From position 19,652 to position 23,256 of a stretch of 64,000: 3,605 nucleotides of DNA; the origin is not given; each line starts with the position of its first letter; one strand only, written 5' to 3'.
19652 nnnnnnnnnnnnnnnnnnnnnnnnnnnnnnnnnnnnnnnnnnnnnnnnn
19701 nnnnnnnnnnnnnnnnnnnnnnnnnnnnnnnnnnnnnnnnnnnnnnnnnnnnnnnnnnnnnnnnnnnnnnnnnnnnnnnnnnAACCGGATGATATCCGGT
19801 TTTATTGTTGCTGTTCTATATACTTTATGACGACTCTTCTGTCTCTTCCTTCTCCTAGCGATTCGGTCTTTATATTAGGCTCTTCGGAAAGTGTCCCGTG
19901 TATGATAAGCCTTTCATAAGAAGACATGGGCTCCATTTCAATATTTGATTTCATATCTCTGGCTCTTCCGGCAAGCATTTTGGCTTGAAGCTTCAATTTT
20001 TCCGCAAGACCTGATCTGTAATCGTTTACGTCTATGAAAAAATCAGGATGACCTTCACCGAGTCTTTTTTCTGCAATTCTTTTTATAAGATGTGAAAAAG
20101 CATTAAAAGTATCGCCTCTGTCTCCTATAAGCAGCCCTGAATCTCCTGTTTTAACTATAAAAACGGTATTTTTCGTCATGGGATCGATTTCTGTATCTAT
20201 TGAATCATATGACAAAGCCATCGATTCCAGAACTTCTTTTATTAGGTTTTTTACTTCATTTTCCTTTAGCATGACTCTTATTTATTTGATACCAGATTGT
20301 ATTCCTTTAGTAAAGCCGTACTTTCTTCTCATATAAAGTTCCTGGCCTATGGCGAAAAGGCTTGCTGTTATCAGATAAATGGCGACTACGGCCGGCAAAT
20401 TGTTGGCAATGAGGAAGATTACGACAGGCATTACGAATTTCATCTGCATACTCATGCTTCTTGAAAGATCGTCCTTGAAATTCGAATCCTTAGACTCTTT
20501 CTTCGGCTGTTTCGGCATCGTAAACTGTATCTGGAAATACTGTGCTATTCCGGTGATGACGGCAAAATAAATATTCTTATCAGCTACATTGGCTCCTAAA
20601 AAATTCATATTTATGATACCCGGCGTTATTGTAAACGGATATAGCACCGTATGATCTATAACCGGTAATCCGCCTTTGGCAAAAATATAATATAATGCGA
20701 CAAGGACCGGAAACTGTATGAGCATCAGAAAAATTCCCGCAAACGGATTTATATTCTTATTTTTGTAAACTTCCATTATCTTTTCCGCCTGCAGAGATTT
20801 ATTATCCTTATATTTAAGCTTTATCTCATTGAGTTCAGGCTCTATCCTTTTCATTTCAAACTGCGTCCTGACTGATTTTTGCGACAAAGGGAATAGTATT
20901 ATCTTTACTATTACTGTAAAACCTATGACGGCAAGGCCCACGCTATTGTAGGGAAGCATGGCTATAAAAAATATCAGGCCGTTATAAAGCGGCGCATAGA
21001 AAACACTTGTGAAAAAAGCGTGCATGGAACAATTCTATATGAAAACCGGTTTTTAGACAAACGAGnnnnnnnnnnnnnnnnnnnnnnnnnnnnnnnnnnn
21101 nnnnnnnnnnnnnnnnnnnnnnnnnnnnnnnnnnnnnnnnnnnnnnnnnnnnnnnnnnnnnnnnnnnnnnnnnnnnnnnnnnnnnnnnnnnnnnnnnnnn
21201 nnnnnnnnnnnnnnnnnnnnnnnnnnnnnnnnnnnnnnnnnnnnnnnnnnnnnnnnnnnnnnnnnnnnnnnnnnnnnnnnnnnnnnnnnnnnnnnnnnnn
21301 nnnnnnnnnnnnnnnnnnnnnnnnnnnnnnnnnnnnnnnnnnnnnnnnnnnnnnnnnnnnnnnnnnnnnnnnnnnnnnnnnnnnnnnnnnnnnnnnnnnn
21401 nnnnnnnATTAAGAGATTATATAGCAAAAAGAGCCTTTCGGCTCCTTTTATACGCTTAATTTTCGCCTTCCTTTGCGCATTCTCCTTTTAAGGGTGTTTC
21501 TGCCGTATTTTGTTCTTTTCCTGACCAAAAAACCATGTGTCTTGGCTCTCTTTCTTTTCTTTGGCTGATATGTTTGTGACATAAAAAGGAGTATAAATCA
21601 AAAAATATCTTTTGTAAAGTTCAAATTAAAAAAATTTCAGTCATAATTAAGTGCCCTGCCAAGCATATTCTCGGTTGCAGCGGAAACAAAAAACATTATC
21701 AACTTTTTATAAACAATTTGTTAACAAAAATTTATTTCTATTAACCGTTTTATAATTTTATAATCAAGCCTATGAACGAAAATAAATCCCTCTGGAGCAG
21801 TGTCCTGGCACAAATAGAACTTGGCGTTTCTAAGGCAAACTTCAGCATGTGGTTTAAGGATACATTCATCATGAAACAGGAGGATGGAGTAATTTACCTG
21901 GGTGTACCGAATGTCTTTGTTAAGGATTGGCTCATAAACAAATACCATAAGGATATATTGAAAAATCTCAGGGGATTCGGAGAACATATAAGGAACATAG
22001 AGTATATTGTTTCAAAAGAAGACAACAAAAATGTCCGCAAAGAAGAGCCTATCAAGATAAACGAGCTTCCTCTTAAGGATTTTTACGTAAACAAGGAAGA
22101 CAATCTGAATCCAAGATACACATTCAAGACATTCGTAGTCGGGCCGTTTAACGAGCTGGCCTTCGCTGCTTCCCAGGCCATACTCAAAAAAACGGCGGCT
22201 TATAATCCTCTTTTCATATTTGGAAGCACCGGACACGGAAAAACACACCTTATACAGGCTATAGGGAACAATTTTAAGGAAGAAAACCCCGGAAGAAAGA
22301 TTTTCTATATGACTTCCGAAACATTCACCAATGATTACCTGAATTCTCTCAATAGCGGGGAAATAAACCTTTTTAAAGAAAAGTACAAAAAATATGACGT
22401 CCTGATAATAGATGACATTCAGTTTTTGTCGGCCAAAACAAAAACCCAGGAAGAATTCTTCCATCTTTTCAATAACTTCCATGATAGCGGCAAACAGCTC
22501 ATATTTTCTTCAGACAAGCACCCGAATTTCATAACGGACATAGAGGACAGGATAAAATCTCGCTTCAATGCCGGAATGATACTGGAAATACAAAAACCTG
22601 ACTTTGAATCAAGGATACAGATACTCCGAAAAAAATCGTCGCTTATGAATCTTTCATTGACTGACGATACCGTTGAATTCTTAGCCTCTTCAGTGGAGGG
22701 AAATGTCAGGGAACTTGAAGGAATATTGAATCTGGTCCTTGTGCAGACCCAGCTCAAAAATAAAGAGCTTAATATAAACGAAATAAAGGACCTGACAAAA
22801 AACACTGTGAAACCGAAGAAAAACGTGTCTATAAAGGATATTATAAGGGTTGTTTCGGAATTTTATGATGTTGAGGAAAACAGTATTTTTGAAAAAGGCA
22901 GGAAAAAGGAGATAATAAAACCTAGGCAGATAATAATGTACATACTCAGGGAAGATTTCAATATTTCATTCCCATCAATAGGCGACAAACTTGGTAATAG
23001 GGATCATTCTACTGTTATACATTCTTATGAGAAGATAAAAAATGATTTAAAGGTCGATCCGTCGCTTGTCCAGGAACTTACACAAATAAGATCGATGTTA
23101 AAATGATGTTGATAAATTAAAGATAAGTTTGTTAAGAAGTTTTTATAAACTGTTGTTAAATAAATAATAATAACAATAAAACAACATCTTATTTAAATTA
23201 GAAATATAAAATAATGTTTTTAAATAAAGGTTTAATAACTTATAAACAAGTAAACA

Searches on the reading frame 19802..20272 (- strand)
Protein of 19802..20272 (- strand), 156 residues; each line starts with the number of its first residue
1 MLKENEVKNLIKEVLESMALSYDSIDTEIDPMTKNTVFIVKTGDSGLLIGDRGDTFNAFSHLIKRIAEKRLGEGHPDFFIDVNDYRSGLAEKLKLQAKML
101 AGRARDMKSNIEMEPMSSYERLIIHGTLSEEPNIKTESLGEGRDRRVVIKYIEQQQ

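Call 52: search_protein_families(library=pfam, proteins=[window:19802-20272:-], max_evalue=0.0001)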
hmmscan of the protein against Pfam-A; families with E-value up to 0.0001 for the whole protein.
window:19802-20272:- (156 aa): 2 families
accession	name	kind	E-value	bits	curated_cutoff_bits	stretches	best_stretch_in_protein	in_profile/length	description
PF01424.28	R3H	-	3.9e-15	56.1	26.8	1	92-150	2-59/60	R3H domain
PF13083.13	KH_KhpA-B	-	4.2e-06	27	32.1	1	8-69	1-64/73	KhpA/KhpB, KH domain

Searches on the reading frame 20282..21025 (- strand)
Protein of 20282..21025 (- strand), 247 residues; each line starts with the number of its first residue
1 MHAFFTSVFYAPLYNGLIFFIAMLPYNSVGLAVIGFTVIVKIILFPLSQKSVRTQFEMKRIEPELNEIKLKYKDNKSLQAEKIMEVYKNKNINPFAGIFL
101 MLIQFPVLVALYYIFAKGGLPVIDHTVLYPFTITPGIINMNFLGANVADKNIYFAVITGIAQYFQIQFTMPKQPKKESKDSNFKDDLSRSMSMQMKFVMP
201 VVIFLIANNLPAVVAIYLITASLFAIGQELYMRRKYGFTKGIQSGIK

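Call 52: search_protein_families(library=pfam, proteins=[window:20282-21025:-], max_evalue=0.0001)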
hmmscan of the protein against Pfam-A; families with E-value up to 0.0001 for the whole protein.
window:20282-21025:- (247 aa): 1 family
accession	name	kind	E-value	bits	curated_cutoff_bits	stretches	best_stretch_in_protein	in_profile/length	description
PF02096.25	60KD_IMP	-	1.7e-41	142.3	35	1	30-234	2-163/163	60Kd inner membrane protein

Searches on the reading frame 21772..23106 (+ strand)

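Call 52: search_protein_families(library=pfam, proteins=[window:21772-23106:+], max_evalue=0.0001)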
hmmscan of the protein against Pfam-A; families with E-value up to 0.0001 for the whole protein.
window:21772-23106:+ (444 aa): 8 families
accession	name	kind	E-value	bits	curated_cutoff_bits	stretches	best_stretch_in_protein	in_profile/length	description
PF00308.24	Bac_DnaA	-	5.3e-62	209.2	23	1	112-271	1-161/162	Bacterial DnaA ATPAse domain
PF08299.17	Bac_DnaA_C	-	1.6e-24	86.1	31.5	1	354-422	1-69/69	Bacterial dnaA protein helix-turn-helix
PF11638.13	DnaA_N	-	2.7e-13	49.9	24.6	1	6-64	2-61/65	DnaA N-terminal domain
PF01695.23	IstB_IS21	-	7e-09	36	24.1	1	147-243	95-189/238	IstB-like ATP binding protein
PF00004.35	AAA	-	1.9e-06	28.8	21.2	1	148-265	2-127/131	ATPase family associated with various cellular activities (AAA)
PF13401.12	AAA_22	-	2.6e-06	28.2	27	0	147-243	8-118/130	AAA domain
PF13173.12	AAA_14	-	2.4e-05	24.8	27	1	145-240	3-88/129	AAA domain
PF01637.24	ATPase_2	-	6.7e-05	23.2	33.2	0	142-202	18-69/225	ATPase domain predominantly from Archaea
